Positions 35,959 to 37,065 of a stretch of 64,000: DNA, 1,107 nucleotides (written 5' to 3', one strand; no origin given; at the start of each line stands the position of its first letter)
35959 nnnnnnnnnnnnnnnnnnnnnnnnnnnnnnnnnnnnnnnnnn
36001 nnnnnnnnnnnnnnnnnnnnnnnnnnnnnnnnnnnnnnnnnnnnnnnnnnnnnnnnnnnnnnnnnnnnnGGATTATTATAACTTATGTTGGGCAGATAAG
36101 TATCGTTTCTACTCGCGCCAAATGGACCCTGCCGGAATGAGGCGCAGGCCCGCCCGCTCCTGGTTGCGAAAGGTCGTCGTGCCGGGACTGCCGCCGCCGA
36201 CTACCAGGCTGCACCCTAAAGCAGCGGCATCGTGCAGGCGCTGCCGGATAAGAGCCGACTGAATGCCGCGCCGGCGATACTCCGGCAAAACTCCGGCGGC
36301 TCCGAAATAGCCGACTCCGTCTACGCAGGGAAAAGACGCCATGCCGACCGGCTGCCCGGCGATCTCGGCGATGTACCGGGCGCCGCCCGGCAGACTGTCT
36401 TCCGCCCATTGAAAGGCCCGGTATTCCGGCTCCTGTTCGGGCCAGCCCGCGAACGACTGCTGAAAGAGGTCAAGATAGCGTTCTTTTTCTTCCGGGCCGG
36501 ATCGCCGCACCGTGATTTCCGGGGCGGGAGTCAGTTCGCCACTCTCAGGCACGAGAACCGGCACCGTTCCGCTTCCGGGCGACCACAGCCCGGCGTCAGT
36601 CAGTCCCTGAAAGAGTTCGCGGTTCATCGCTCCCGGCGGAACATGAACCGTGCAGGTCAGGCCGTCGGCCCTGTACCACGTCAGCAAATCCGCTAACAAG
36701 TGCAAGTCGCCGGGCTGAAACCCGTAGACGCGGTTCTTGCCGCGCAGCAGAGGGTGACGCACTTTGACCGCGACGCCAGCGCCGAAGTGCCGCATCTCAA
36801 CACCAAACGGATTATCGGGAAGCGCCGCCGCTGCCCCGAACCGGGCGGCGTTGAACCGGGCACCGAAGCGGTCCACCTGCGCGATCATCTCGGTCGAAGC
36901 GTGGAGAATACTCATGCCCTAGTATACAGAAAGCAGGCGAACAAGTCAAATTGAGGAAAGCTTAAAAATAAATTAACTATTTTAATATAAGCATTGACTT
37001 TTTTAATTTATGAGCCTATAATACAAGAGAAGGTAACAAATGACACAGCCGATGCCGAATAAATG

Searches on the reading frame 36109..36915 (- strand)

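Call 46: search_protein_families(library=pfam, proteins=[window:36109-36915:-], max_evalue=0.01)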
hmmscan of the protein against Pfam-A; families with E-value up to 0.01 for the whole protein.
window:36109-36915:- (268 aa): 4 families
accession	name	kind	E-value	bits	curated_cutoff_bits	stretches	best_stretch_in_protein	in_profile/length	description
PF00583.31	Acetyltransf_1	-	8.1e-10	39.4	20.7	1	149-237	6-95/116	Acetyltransferase (GNAT) family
PF13508.13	Acetyltransf_7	-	1.2e-05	26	27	1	181-236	6-63/84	Acetyltransferase (GNAT) domain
PF13527.13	Acetyltransf_9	-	2.7e-05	24.6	25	1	136-240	2-111/127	Acetyltransferase (GNAT) domain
PF13480.13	Acetyltransf_6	-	0.00012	22.7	22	1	138-237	24-131/143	Acetyltransferase (GNAT) domain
